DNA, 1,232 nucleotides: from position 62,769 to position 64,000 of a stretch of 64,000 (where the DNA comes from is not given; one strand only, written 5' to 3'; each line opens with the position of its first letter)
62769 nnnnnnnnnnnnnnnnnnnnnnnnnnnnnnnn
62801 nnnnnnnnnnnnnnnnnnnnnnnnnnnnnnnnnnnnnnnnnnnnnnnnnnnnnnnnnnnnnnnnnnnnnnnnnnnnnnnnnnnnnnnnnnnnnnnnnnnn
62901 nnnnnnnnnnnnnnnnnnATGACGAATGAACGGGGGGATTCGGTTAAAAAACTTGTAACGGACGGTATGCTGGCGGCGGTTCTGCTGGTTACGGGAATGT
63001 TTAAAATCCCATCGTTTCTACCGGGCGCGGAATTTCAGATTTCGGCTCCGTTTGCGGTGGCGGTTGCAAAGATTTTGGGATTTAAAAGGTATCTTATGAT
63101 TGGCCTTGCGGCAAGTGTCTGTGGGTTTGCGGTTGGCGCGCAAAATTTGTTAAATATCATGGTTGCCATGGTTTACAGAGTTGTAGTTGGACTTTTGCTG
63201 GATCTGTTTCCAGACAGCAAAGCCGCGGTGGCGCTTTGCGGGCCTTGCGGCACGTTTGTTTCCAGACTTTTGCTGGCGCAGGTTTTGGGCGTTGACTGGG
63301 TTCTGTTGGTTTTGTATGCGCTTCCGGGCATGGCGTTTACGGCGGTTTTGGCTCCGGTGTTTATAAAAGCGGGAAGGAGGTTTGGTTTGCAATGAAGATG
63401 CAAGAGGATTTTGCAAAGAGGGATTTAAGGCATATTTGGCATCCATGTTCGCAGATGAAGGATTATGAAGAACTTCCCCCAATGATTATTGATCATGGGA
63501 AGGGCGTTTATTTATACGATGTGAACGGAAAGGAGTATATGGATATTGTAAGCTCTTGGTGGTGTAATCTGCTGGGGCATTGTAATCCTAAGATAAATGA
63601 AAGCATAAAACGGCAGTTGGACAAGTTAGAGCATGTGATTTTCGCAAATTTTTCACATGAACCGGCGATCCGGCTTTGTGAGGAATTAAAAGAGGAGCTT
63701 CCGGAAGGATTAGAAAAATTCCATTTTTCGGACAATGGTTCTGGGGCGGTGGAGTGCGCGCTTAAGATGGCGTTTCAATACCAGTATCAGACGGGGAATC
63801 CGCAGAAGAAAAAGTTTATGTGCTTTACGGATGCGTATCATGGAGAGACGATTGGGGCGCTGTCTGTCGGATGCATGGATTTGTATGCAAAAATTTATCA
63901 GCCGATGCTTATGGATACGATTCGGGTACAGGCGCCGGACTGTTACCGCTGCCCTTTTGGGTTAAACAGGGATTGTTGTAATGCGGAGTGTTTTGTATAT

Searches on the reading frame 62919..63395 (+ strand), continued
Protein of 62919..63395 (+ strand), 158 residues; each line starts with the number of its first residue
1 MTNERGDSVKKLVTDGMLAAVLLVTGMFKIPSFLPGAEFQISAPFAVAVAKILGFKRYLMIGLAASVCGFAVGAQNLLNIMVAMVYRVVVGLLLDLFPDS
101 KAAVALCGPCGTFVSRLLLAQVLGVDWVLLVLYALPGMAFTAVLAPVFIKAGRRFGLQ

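Call 64: find_encoding_contigs(protein=P0361, flank=5000, max_places=2)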
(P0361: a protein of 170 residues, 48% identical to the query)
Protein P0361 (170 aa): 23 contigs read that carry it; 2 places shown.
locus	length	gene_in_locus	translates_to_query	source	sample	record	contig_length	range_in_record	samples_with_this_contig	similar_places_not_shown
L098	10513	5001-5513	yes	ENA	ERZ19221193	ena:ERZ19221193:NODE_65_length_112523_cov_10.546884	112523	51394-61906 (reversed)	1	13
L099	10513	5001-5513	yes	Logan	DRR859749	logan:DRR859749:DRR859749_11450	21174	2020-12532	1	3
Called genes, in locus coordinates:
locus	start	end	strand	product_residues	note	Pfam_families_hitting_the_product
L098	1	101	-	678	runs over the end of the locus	PF09826:Beta_propel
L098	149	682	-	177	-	PF07638:Sigma70_ECF (weak), PF04542:Sigma70_r2, PF08281:Sigma70_r4_2, PF04545:Sigma70_r4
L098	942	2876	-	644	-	PF03744:BioW, PF00155:Aminotran_1_2, PF01053:Cys_Met_Meta_PP (weak)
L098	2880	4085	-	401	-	PF00202:Aminotran_3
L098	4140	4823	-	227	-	PF01656:CbiA (weak), PF07755:DUF1611 (faint), PF13500:AAA_26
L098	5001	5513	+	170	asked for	-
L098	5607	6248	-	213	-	PF01381:HTH_3, PF13560:HTH_31 (weak)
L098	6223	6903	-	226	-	PF13151:DUF3990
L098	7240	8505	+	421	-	PF01979:Amidohydro_1, PF07969:Amidohydro_3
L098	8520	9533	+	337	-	PF13556:HTH_30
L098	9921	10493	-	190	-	PF05857:TraX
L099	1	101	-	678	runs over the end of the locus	PF09826:Beta_propel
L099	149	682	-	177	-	PF07638:Sigma70_ECF (weak), PF04542:Sigma70_r2, PF08281:Sigma70_r4_2, PF04545:Sigma70_r4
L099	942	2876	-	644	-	PF03744:BioW, PF00155:Aminotran_1_2, PF01053:Cys_Met_Meta_PP (weak)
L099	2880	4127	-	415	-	PF00202:Aminotran_3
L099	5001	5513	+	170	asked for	-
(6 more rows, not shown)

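Call 71: search_dna_similar(query=window:62919-63392:+, collection=plasmids, mode=protein, max_evalue=0.001, max_rows=15)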
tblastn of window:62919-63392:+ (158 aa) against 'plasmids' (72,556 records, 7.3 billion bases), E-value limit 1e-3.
Records with a match: 3; places in all: 3; records where one place covers at least 80% of the query: 3.
Best place of each record, by identity: <60% 3.
By first word of the organism name: Staphylococcus 2; Mammaliicoccus 1.
By predicted mobility (MOB-suite, as given by PLSDB): mobilizable 1; conjugative 1; non-mobilizable 1.
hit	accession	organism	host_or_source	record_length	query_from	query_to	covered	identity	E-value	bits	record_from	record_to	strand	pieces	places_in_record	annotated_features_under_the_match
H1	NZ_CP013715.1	Staphylococcus equorum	cell,Saeu-jeotgal, salted fermented food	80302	8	154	93%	32.4%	4e-17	84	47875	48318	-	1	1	hypothetical protein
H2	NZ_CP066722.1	Staphylococcus xylosus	food sample,raw fermented sausage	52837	8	154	93%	32.4%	6e-17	84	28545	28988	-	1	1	QueT transporter family protein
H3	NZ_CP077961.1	Mammaliicoccus sciuri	genome,bioaerosol of a chicken farm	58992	8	149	90%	32.9%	6e-14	75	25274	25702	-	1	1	QueT transporter family protein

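Call 72: get_annotated_region(hit=H2, flank=7000)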
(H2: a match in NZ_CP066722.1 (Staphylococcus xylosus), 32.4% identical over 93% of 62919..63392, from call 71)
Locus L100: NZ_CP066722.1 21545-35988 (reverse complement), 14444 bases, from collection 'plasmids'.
description: Staphylococcus xylosus strain 2.1523 plasmid unnamed1, complete sequence
organism: Staphylococcus xylosus (NCBI taxid 1288)
taxonomy: Bacteria; Bacillota; Bacilli; Bacillales; Staphylococcaceae; Staphylococcus; Staphylococcus xylosus
host: -; source: food sample,raw fermented sausage; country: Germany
typing (MOB-suite, as given by PLSDB): conjugative; replicon rep_cluster_765; relaxase MOBP; mating-pair formation MPF_T
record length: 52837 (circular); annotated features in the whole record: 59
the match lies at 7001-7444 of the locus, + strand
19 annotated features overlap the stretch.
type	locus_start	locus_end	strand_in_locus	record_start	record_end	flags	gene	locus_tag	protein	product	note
CDS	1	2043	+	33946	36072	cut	topB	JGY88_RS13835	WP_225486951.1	type IA DNA topoisomerase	GO:0006265 - DNA topological change [Evidence IEA]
CDS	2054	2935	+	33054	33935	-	-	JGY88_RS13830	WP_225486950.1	hypothetical protein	-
CDS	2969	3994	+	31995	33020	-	-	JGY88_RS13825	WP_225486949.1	DUF3991 and TOPRIM domain-containing protein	GO:0006260 - DNA replication [Evidence IEA]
CDS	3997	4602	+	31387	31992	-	-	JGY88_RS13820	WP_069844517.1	restriction endonuclease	GO:0009307 - DNA restriction-modification system [Evidence IEA]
CDS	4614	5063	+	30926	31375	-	-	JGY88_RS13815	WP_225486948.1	hypothetical protein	-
CDS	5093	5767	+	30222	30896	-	-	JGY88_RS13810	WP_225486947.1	IS6-like element IS257 family transposase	GO:0006313 - DNA transposition [Evidence IEA]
CDS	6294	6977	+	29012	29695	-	-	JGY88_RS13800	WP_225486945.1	6-carboxyhexanoate--CoA ligase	-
CDS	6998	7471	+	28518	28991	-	-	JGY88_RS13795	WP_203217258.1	QueT transporter family protein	-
CDS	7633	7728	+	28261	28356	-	-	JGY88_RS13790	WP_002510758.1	type I toxin-antitoxin system Fst family toxin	-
CDS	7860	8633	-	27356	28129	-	-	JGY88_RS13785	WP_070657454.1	ABC transporter permease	GO:0055085 - transmembrane transport [Evidence IEA]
CDS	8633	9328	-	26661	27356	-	-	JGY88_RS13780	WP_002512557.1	ATP-binding cassette domain-containing protein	-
CDS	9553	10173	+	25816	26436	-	-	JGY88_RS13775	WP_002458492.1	recombinase family protein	GO:0006310 - DNA recombination [Evidence IEA]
CDS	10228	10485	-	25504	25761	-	-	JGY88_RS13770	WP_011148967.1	hypothetical protein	-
CDS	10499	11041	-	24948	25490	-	-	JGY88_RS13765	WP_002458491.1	recombinase family protein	GO:0006310 - DNA recombination [Evidence IEA]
CDS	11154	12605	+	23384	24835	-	-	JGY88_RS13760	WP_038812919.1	SulP family inorganic anion transporter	-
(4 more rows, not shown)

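Call 73: get_annotated_region(hit=H3, flank=7000)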
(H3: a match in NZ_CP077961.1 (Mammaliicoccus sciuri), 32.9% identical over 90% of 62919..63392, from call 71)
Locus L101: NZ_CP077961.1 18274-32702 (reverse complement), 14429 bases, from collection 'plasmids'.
description: Mammaliicoccus sciuri strain WHA07 plasmid pWHA07, complete sequence
organism: Mammaliicoccus sciuri (NCBI taxid 1296)
taxonomy: Bacteria; Bacillota; Bacilli; Bacillales; Staphylococcaceae; Mammaliicoccus; Mammaliicoccus sciuri
host: -; source: genome,bioaerosol of a chicken farm; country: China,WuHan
typing (MOB-suite, as given by PLSDB): non-mobilizable
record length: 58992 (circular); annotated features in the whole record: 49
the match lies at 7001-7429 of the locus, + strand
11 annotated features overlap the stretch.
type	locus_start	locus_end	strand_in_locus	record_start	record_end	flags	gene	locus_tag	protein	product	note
CDS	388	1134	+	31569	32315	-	-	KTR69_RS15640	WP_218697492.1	hypothetical protein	-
CDS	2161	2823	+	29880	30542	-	bioD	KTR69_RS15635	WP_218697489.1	dethiobiotin synthase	GO:0009102 - biotin biosynthetic process [Evidence IEA]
CDS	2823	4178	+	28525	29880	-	bioA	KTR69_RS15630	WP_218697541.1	adenosylmethionine--8-amino-7-oxononanoate transaminase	GO:0009102 - biotin biosynthetic process [Evidence IEA]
CDS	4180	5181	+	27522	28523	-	bioB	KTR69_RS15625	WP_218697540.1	biotin synthase BioB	GO:0009102 - biotin biosynthetic process [Evidence IEA]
CDS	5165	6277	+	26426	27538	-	-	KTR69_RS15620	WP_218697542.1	pyridoxal phosphate-dependent aminotransferase family protein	-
CDS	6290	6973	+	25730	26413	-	-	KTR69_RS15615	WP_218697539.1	6-carboxyhexanoate--CoA ligase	-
CDS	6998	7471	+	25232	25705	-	-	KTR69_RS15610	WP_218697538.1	QueT transporter family protein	-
CDS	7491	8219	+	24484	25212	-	-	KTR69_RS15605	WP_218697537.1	CPBP family intramembrane glutamic endopeptidase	GO:0071586 - CAAX-box protein processing [Evidence IEA]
CDS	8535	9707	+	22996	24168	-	-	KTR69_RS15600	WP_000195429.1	IS256-like element IS256 family transposase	-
CDS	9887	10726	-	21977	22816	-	-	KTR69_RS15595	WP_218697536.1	helix-turn-helix transcriptional regulator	-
CDS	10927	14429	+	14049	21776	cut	-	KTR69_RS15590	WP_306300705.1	Rib/alpha-like domain-containing protein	-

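Call 74: search_protein_families(library=ncbifam, proteins=[L101:6998-7471:+, L100:6998-7471:+, P0382, P0143], max_evalue=1)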
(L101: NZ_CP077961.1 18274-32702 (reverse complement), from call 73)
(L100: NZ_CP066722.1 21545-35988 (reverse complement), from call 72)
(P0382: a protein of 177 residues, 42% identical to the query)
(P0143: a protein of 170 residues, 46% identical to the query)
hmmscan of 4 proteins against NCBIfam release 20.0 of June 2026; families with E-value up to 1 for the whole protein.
L101:6998-7471:+ (157 aa): 0 families

L100:6998-7471:+ (157 aa): 0 families

P0382 (177 aa): 2 families
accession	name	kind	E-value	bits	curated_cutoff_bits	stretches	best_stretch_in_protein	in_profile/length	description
TIGR02357.1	ECF_ThiT_YuaJ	equivalog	0.31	11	108.45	1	7-124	5-123/183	energy-coupled thiamine transporter ThiT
NF005620.0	PRK07375.1-5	equivalog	0.97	9.5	91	1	96-155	6-63/113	putative monovalent cation/H+ antiporter subunit C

P0143 (170 aa): 1 family
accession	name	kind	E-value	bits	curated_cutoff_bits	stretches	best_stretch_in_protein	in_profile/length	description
NF011350.0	PRK14768.1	equivalog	0.26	11.6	210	1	76-123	61-110/148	lipoprotein signal peptidase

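Call 75: search_protein_families(library=pfam, proteins=[L101:6998-7471:+, L100:6998-7471:+, P0382, P0143], max_evalue=1)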
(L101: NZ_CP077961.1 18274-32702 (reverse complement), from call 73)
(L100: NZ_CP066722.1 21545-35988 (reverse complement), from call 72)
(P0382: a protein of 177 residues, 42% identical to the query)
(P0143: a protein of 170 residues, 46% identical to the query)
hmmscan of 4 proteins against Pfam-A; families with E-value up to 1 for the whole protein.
L101:6998-7471:+ (157 aa): 1 family
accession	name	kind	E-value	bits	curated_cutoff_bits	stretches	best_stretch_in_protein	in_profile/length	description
PF06177.16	QueT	-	5.8e-06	27.1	33.7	1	6-147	1-140/141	QueT transporter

L100:6998-7471:+ (157 aa): 1 family
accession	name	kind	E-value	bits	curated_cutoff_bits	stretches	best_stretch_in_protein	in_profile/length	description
PF06177.16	QueT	-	5.3e-06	27.2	33.7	1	6-148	1-141/141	QueT transporter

P0382 (177 aa): 1 family
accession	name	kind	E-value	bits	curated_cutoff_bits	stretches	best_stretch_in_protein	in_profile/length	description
PF12822.12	ECF_trnsprt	-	0.011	16.3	30.7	1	7-149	1-151/169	ECF transporter, substrate-specific component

P0143 (170 aa): 1 family
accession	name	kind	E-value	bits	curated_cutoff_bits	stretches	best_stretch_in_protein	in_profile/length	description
PF12822.12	ECF_trnsprt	-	0.02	15.3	30.7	1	9-147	1-150/169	ECF transporter, substrate-specific component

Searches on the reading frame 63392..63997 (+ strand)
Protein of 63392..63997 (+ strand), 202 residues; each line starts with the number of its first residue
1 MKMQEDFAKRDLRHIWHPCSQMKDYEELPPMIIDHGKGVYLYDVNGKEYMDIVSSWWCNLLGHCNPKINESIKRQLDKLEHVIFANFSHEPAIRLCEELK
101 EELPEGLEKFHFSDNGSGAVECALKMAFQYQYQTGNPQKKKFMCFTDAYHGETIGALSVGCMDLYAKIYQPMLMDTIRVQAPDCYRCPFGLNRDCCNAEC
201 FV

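Call 24: search_protein_families(library=pfam, proteins=[window:63392-63997:+], max_evalue=10)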
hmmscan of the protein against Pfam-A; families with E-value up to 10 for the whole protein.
window:63392-63997:+ (202 aa): 1 family
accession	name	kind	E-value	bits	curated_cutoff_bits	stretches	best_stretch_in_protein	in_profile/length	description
PF00202.27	Aminotran_3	-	2e-41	142.5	30.5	1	29-187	9-166/403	Aminotransferase class-III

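Call 25: search_protein_families(library=ncbifam, proteins=[window:63392-63997:+], max_evalue=10)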
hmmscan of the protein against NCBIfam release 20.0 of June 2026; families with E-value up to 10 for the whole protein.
window:63392-63997:+ (202 aa): 68 families (the best 25 are shown)
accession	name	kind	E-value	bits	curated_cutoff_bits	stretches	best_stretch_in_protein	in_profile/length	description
NF005443.0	PRK07030.1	equivalog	8.8e-79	265.2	729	1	2-193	2-193/451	adenosylmethionine--8-amino-7-oxononanoate transaminase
TIGR00508.1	bioA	equivalog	1.8e-73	247.6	405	1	15-200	1-181/419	adenosylmethionine--8-amino-7-oxononanoate transaminase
NF004624.0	PRK05964.1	equivalog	2.7e-66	223.9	494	1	4-183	3-180/427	adenosylmethionine--8-amino-7-oxononanoate transaminase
NF005683.0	PRK07481.1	subfamily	5.3e-45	154.2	575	1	8-191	7-192/453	hypothetical protein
NF005940.0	PRK07986.1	equivalog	7.6e-41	140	625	1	8-184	6-180/429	adenosylmethionine--8-amino-7-oxononanoate transaminase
NF005812.0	PRK07678.1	subfamily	5e-40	137.5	488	1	2-200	5-198/451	aminotransferase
NF005102.0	PRK06541.1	equivalog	1.2e-39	136.2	574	1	3-188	8-193/460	aspartate aminotransferase family protein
NF004767.0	PRK06105.1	subfamily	2.1e-36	125.5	517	1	3-186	4-188/460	aminotransferase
NF005375.0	PRK06917.1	equivalog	1.6e-35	122.7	535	1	32-200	17-185/448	aspartate aminotransferase family protein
NF005685.0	PRK07483.1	equivalog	2e-35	122.5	485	1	31-185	14-168/444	aspartate aminotransferase family protein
NF005993.0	PRK08117.1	subfamily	3.6e-35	121.4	574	1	28-201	24-192/433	aspartate aminotransferase family protein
NF005447.0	PRK07036.1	equivalog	4.1e-35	121.3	618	1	4-193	10-200/468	aminotransferase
NF004426.0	PRK05769.1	equivalog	1.8e-34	119.3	552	1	22-194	29-198/441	acetyl ornithine aminotransferase family protein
NF005682.0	PRK07480.1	subfamily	4.7e-34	117.8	510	1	4-186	10-193/459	aminotransferase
NF052567.1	OmAmTferAptACaul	equivalog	5.7e-34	117.6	500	1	12-178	2-167/431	omega-aminotransferase AptA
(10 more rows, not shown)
